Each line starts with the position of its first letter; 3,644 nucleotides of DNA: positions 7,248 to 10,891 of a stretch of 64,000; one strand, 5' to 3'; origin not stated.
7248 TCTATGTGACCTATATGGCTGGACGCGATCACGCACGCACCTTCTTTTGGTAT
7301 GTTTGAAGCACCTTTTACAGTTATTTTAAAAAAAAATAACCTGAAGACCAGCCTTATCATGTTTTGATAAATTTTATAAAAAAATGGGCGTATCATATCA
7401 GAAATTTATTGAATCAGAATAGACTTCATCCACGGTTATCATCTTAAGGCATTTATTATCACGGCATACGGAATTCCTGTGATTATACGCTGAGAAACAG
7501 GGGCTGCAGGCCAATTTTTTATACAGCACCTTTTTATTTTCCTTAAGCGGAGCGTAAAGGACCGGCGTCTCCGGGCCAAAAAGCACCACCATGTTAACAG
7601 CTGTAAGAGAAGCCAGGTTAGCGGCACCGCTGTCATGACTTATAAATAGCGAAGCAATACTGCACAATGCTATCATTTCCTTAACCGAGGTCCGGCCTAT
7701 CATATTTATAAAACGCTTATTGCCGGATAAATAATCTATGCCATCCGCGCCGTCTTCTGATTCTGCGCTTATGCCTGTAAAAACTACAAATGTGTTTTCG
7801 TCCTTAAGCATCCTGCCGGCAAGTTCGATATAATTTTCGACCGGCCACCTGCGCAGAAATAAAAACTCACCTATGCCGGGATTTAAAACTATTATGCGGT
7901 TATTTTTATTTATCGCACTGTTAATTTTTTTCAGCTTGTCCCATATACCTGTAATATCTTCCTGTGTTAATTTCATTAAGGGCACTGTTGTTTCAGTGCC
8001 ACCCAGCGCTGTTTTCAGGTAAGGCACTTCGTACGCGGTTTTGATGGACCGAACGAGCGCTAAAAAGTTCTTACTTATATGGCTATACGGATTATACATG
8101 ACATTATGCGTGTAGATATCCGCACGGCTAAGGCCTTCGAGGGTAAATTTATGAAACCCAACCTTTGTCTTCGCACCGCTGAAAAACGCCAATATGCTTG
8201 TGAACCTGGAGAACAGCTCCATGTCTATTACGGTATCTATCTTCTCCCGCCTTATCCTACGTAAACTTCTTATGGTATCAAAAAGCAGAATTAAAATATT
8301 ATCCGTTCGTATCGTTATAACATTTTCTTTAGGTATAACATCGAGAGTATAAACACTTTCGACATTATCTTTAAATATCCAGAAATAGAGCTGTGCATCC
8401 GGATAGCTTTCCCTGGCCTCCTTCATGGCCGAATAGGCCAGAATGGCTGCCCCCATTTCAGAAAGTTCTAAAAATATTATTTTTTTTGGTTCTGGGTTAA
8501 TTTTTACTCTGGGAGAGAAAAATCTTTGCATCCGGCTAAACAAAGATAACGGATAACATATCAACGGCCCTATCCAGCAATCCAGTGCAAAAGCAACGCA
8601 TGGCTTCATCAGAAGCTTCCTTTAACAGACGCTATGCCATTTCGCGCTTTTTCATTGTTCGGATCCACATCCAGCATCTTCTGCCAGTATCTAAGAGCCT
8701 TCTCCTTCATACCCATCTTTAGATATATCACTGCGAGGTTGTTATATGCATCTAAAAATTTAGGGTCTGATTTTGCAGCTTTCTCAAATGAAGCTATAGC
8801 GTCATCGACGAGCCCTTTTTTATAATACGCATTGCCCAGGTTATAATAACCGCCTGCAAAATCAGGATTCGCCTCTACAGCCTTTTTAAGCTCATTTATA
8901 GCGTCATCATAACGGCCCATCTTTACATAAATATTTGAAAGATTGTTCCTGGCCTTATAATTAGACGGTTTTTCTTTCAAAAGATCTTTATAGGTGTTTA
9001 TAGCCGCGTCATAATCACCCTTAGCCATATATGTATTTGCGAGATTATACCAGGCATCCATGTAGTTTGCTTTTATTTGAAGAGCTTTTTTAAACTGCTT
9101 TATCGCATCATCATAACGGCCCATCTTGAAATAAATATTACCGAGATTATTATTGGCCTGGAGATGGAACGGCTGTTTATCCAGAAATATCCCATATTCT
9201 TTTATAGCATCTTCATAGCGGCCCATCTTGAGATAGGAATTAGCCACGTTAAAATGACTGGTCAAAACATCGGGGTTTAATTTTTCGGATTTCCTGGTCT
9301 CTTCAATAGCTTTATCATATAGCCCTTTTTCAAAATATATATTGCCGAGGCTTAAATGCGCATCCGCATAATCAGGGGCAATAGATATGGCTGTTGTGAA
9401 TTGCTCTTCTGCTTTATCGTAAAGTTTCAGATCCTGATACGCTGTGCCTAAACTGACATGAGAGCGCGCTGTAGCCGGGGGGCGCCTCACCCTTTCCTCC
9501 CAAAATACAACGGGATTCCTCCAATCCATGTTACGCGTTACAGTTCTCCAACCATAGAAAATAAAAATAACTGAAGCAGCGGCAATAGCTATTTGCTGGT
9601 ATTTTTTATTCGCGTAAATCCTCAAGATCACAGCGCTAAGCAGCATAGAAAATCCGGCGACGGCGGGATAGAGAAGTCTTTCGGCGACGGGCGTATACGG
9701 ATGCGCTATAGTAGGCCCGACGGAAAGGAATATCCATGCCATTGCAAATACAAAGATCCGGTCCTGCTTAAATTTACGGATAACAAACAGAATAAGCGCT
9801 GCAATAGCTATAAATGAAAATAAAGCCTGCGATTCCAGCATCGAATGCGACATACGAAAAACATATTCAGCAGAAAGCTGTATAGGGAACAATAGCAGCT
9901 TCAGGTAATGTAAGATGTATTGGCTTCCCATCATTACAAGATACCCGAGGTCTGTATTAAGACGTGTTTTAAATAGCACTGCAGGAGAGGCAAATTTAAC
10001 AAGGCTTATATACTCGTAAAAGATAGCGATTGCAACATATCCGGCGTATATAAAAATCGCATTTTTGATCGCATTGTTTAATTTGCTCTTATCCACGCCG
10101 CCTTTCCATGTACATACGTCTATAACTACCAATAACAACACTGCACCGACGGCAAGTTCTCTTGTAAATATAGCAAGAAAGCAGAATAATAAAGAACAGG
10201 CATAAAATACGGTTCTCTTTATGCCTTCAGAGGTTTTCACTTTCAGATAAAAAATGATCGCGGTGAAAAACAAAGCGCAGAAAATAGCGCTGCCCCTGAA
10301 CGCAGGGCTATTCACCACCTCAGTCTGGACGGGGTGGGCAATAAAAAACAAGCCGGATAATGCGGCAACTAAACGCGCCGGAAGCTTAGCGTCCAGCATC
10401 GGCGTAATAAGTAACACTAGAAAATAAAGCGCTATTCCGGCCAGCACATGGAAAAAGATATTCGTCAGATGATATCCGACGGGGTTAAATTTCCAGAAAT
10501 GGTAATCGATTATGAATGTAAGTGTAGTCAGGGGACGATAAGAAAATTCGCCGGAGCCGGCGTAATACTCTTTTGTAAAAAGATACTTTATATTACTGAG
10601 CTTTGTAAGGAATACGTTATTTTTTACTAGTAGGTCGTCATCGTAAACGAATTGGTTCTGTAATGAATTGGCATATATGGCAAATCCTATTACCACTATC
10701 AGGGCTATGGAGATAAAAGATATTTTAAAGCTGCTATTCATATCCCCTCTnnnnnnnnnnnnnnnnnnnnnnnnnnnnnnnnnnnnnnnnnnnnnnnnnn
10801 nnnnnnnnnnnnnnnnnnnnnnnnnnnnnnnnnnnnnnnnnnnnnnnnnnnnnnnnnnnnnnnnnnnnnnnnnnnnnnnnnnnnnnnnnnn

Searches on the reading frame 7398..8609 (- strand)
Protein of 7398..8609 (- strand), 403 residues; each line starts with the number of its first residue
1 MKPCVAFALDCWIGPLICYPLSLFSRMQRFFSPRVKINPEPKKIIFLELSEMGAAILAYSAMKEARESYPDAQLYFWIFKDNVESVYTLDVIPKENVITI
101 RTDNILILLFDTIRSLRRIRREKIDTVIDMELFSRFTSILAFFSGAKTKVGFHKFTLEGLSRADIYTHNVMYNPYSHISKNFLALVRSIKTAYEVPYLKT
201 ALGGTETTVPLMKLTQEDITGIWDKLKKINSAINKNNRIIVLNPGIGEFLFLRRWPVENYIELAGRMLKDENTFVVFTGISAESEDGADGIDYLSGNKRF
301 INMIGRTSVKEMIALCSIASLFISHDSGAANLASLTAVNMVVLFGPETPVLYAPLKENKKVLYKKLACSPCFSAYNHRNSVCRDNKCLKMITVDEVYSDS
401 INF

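Call 3: search_protein_families(library=pfam, proteins=[window:7398-8609:-], max_evalue=0.01)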
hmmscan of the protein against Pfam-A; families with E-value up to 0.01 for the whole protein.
window:7398-8609:- (403 aa): 1 family
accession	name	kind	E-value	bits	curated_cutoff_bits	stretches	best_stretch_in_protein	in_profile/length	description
PF01075.23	Glyco_transf_9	-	1.9e-21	76.9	22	1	116-376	5-241/247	Glycosyltransferase family 9 (heptosyltransferase)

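Call 4: search_protein_families(library=ncbifam, proteins=[window:7398-8609:-], max_evalue=0.01)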
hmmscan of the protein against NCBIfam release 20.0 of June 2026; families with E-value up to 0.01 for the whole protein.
window:7398-8609:- (403 aa): 6 families
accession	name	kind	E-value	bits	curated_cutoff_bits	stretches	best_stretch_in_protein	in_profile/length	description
TIGR02195.1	heptsyl_trn_II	equivalog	1.1e-22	80.6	134.6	1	140-398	95-332/339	lipopolysaccharide heptosyltransferase II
NF008162.0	PRK10916.1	equivalog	2.2e-12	46.8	569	1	186-362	133-305/348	ADP-heptose--LPS heptosyltransferase RfaF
TIGR02193.1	heptsyl_trn_I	equivalog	7.7e-10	38.5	185.3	1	43-362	1-299/320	lipopolysaccharide heptosyltransferase I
NF007742.0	PRK10422.1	equivalog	5.3e-09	35.3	467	1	41-363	5-307/352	lipopolysaccharide core heptosyltransferase RfaQ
TIGR02201.1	heptsyl_trn_III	equivalog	1e-08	34.6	170.2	1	44-364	2-306/344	putative lipopolysaccharide heptosyltransferase III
NF008204.0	PRK10964.1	equivalog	0.0071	15.5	437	0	255-362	194-297/322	lipopolysaccharide heptosyltransferase RfaC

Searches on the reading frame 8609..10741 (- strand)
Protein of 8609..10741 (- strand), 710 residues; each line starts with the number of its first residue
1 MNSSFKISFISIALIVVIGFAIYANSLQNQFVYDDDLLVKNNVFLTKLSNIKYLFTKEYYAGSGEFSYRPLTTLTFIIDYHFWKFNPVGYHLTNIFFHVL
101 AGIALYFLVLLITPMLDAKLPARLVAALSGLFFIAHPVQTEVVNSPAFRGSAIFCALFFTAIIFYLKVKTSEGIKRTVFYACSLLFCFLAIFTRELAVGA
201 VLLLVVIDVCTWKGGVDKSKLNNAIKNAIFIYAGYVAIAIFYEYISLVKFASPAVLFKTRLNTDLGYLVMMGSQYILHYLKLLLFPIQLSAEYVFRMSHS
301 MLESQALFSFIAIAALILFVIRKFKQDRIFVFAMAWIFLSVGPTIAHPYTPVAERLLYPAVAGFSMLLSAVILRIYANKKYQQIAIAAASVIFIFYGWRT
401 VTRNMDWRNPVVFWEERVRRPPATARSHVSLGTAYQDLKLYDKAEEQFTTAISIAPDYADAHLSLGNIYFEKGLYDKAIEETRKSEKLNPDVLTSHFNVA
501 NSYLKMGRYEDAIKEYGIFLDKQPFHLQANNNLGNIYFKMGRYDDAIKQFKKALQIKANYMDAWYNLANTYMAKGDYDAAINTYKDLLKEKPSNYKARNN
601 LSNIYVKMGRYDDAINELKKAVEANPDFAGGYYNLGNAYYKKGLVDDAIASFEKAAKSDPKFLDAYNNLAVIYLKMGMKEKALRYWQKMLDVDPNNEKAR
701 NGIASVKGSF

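Call 3: search_protein_families(library=pfam, proteins=[window:8609-10741:-], max_evalue=0.01)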
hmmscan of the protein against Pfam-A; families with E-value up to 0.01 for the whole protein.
window:8609-10741:- (710 aa): 43 families (the best 25 are shown)
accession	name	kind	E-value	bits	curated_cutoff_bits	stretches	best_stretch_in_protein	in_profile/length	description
PF00515.34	TPR_1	-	2.6e-61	201.5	27.8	8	530-559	4-33/34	Tetratricopeptide repeat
PF07719.23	TPR_2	-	3.1e-59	192.7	27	8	529-557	3-31/34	Tetratricopeptide repeat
PF13414.12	TPR_11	-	1.1e-50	169.4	26.8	6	534-575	1-42/42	TPR repeat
PF13181.12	TPR_8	-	5.7e-50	163.7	25.7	7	528-559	2-33/34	Tetratricopeptide repeat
PF13432.12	TPR_16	-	5.2e-45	151.9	32.7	4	602-660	4-62/65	Tetratricopeptide repeat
PF14559.12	TPR_19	-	6.3e-45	151.8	25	6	572-627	2-57/68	Tetratricopeptide repeat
PF13431.12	TPR_17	-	5.1e-41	136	24.4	6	652-683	2-33/34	Tetratricopeptide repeat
PF13424.12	TPR_12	-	4.1e-34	117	30.1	6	528-588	4-72/77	Tetratricopeptide repeat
PF13176.12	TPR_7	-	2.7e-33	111.6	27.9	1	563-590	1-30/36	Tetratricopeptide repeat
PF13428.12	TPR_14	-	2.7e-32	108.3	23.5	3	562-601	2-41/44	Tetratricopeptide repeat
PF13174.12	TPR_6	-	8.2e-25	86.2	26.3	1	562-590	1-29/33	Tetratricopeptide repeat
PF13374.12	TPR_10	-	6.4e-24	83.6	27.5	2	531-556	6-31/42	Tetratricopeptide repeat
PF12895.13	ANAPC3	-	4.1e-20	72.3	27.2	3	540-621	2-82/82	Anaphase-promoting complex, cyclosome, subunit 3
PF23914.1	TPR_CcmH_CycH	-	1e-14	55.1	42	2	531-621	54-147/158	Cytochrome c-type biogenesis protein H TPR domain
PF14561.12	TPR_20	-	3.9e-14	53.2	25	0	587-629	14-56/90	Tetratricopeptide repeat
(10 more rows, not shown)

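Call 4: search_protein_families(library=ncbifam, proteins=[window:8609-10741:-], max_evalue=0.01)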
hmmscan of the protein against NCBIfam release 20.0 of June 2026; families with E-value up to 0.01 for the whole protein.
window:8609-10741:- (710 aa): 46 families (the best 25 are shown)
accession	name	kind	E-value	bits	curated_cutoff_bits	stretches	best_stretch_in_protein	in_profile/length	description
NF033762.1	social_mot_Tgl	equivalog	3.8e-43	147.6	225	3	496-682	34-223/252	social motility TPR repeat lipoprotein Tgl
TIGR02917.1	PEP_TPR_lipo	equivalog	6e-43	146.9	312.2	1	430-707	368-645/899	XrtA/PEP-CTERM system TPR-repeat protein PrsT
NF040959.1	MamA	equivalog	6.9e-42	143.2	200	3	561-693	71-203/204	magnetosome protein MamA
TIGR02521.1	type_IV_pilW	equivalog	7e-31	107.6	154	2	459-620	31-194/234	type IV pilus biogenesis/stability protein PilW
NF047507.1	TPR_BatC_Lepto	exception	3.8e-27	95.1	175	5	633-703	62-136/214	TPR repeat-containing protein BatC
NF033758.1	gliding_GltE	equivalog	8e-25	87.7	225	3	528-615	87-174/411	adventurous gliding motility TPR repeat lipoprotein GltE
NF033920.0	C39_PA2778_fam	equivalog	1.9e-24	86.4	150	4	608-691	169-252/255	PA2778 family cysteine peptidase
NF008756.0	PRK11788.1-4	equivalog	8.8e-23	80.9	474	2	442-633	52-252/389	lipopolysaccharide assembly protein LapB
TIGR02552.1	LcrH_SycD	equivalog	1e-21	77.1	104.8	3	537-625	28-116/136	SycD/LcrH family type III secretion system chaperone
TIGR02795.1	tol_pal_ybgF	equivalog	3e-21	76.2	90.1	2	496-598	5-113/119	tol-pal system protein YbgF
NF047558.1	TPR_END_plus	domain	4e-21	74.7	32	2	665-696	1-33/56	TPR end-of-group domain-containing protein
TIGR00540.1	TPR_hemY_coli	hypoth_equivalog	3.3e-18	65.6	142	2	567-688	267-384/385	heme biosynthesis-associated TPR protein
NF008757.0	PRK11788.1-5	equivalog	4.6e-18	65.5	363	1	441-629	51-248/388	lipopolysaccharide assembly protein LapB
NF047371.1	FlcA_CTERM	equivalog_domain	5.1e-18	64.9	300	3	528-623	432-535/646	periplasmic flagellar collar protein FlcA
NF008391.2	PRK11189.1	equivalog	1e-17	64.6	250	3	425-523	65-163/297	lipoprotein NlpI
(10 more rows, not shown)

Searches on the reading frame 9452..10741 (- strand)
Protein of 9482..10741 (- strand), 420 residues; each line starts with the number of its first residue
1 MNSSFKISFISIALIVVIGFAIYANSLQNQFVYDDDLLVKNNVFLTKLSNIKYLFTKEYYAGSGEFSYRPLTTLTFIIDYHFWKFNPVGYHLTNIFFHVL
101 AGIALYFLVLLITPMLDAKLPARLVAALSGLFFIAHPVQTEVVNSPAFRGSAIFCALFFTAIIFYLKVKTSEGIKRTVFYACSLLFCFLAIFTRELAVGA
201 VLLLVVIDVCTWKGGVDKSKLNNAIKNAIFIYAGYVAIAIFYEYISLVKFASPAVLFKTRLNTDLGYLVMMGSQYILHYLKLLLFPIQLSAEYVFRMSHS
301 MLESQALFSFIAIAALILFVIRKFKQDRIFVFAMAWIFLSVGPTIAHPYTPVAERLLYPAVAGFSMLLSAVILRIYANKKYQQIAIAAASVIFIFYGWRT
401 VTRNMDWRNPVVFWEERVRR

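Call 19: search_protein_families(library=pfam, proteins=[window:9482-10741:-], max_evalue=0.01)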
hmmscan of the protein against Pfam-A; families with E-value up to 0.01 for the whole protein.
window:9482-10741:- (420 aa): 0 families

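Call 51: search_solved_structures(query=A2, max_evalue=10, show_alignments=1)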
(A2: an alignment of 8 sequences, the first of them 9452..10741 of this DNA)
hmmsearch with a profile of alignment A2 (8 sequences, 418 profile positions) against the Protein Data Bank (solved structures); distinct sequences matched with E-value up to 10: 0.

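Call 52: search_protein_families(library=pfam, alignment_id=A2, max_evalue=1)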
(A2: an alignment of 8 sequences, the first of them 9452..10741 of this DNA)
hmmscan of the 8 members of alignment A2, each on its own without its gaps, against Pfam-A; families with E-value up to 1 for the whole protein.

A. member 1, window:9452-10741:- (430 aa): 0 families

B. families by the number of members that match (of 8 scanned): 2 families
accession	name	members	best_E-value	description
PF08409.16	TMTC_DUF1736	2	0.015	Protein O-mannosyl-transferase TMTC, DUF1736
PF25637.1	DUF7942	1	0.041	Family of unknown function (DUF7942)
